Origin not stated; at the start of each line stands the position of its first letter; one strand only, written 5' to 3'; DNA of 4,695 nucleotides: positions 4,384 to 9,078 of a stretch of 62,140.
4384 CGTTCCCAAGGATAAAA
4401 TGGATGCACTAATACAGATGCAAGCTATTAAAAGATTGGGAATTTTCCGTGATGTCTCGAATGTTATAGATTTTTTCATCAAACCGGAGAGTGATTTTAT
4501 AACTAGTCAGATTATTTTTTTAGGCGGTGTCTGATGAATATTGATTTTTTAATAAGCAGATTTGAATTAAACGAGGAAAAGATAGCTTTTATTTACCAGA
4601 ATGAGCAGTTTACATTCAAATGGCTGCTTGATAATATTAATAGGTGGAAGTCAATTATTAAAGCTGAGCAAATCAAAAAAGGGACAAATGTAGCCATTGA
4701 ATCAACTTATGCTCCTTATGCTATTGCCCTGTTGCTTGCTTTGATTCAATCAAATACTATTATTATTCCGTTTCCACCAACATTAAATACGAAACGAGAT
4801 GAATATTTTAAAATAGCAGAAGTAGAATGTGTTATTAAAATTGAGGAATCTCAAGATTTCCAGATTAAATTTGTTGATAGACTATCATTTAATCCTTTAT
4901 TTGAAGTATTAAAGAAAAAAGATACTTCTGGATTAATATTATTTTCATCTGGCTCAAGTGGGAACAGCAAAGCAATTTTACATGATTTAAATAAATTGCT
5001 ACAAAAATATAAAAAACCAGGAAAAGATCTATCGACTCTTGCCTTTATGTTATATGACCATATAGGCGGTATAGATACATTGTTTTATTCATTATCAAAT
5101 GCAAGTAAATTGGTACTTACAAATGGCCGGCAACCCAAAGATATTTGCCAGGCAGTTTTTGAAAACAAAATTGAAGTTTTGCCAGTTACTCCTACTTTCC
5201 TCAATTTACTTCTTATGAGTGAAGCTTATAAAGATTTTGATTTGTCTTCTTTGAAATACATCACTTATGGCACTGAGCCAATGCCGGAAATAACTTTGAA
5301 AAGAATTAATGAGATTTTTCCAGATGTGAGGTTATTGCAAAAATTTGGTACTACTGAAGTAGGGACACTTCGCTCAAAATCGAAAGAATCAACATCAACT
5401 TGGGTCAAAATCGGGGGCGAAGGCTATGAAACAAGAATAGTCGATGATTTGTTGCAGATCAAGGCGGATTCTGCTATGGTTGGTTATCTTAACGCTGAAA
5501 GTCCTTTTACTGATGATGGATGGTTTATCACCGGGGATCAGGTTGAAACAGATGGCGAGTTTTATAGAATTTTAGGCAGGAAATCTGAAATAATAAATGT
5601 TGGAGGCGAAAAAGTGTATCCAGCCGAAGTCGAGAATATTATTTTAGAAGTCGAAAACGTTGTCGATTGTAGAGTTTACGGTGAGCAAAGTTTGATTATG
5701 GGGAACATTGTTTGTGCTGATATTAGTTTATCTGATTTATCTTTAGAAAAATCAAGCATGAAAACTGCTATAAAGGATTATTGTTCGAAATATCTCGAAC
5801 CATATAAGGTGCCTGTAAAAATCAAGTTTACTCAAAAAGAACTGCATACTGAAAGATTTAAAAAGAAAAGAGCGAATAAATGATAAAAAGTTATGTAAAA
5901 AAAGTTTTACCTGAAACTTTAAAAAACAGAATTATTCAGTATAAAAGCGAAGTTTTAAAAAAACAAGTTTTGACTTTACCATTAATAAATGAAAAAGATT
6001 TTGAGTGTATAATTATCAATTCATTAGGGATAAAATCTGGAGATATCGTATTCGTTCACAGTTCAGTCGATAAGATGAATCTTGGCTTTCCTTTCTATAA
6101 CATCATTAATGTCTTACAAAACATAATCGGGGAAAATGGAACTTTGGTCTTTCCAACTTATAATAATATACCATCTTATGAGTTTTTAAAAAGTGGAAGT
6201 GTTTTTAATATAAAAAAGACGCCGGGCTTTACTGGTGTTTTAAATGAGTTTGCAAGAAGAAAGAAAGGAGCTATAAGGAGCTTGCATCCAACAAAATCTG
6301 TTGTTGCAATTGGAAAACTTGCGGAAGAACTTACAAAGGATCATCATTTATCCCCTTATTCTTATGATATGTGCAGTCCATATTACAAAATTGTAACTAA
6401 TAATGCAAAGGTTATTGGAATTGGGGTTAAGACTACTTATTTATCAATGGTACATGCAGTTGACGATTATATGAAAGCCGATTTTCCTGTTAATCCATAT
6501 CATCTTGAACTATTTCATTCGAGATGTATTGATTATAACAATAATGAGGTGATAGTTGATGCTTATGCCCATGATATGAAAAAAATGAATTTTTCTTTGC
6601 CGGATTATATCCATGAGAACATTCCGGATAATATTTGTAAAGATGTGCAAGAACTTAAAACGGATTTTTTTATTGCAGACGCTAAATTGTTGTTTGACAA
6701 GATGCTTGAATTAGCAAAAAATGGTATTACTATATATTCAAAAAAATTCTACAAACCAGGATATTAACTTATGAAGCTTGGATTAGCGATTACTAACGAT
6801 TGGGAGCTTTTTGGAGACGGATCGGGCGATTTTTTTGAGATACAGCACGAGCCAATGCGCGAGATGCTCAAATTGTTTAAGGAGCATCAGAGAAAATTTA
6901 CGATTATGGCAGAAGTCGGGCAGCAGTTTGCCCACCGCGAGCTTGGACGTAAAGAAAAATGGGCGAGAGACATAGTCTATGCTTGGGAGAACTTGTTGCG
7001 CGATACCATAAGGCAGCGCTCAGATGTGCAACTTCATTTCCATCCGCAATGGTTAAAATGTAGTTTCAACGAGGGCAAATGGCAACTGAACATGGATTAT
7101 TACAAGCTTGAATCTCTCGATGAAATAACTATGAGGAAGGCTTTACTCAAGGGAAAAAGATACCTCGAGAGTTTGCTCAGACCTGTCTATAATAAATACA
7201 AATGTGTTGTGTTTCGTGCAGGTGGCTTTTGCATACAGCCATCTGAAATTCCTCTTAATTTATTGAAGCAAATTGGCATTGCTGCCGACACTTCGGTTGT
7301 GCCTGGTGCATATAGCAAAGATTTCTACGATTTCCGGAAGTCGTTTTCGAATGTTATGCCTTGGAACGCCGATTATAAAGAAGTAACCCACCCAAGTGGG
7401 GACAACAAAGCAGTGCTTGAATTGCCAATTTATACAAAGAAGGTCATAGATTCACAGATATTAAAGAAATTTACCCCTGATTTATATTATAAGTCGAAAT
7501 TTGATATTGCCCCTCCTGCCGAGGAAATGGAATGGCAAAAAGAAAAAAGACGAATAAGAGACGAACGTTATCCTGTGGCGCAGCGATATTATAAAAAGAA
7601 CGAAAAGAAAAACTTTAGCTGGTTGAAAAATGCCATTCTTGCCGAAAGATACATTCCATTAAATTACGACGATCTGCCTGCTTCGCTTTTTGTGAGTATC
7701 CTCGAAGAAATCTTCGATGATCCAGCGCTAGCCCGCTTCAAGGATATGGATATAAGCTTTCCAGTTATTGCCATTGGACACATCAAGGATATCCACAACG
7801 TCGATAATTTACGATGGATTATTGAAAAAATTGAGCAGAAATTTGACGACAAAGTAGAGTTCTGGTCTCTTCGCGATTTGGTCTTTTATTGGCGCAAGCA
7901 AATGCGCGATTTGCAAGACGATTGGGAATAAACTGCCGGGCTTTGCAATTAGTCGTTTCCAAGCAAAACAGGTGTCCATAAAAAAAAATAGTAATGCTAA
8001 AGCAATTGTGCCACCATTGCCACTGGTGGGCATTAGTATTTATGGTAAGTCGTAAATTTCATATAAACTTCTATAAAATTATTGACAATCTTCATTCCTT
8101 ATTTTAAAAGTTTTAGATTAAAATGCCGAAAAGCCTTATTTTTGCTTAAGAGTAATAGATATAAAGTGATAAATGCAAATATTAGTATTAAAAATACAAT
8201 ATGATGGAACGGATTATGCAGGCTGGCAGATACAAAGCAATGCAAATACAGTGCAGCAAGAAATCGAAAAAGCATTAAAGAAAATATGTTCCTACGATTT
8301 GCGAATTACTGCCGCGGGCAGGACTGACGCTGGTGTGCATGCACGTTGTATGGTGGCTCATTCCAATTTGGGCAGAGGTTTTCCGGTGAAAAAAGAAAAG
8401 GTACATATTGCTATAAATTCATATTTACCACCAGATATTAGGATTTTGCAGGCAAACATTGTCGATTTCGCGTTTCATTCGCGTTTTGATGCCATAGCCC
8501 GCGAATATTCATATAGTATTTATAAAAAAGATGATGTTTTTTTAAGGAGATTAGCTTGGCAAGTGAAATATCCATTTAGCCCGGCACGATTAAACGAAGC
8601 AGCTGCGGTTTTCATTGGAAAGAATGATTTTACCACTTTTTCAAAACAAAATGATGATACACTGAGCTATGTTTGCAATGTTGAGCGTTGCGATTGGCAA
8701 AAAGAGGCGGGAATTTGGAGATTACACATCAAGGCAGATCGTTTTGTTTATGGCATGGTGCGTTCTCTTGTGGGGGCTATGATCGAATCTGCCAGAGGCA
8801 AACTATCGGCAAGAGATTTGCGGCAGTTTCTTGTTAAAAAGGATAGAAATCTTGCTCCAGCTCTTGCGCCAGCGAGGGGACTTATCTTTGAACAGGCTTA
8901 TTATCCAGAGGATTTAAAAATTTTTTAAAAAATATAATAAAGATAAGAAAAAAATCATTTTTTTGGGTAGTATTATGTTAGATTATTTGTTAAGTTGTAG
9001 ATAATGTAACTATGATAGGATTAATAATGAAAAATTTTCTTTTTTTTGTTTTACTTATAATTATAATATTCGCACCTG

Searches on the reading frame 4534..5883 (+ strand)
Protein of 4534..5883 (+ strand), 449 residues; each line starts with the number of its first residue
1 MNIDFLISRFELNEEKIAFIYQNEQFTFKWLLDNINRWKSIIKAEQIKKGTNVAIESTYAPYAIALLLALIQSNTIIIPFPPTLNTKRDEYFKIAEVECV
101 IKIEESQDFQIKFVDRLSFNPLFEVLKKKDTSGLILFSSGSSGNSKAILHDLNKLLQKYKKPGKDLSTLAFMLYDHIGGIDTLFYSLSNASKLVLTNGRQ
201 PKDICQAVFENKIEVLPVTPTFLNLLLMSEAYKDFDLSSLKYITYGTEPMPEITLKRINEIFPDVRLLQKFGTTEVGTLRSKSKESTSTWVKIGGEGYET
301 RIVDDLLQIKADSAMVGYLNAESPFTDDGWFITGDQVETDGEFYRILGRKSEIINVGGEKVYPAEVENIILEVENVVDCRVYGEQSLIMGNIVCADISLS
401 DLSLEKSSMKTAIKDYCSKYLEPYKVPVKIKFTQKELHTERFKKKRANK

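Call 12: search_protein_families(library=pfam, proteins=[window:4534-5883:+], max_evalue=0.01)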
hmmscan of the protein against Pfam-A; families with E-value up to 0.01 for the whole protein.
window:4534-5883:+ (449 aa): 3 families
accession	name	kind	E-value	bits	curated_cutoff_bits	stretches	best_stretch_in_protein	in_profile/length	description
PF00501.34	AMP-binding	-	3.4e-26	92.4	29.9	1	13-308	8-362/384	AMP-binding enzyme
PF13193.12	AMP-binding_C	-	2e-08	35.5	24.5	1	365-438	1-70/76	AMP-binding enzyme C-terminal domain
PF23562.2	AMP-binding_C_3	-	0.0045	17.8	20.8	1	352-405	3-57/124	AMP-binding enzyme C-terminal domain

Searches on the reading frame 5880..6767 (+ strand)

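Call 12: search_protein_families(library=pfam, proteins=[window:5880-6767:+], max_evalue=0.01)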
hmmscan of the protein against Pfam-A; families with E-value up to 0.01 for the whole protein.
window:5880-6767:+ (295 aa): 1 family
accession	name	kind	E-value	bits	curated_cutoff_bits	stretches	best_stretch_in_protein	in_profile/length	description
PF02522.19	Antibiotic_NAT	-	2.8e-29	102.8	25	1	59-207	2-163/232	Aminoglycoside 3-N-acetyltransferase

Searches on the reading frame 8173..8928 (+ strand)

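Call 12: search_protein_families(library=pfam, proteins=[window:8173-8928:+], max_evalue=0.01)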
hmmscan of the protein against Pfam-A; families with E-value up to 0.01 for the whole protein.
window:8173-8928:+ (251 aa): 1 family
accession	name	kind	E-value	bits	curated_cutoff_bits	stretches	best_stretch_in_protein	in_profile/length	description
PF01416.25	PseudoU_synth_1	-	1.2e-32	113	23.3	2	143-245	1-108/108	tRNA pseudouridine synthase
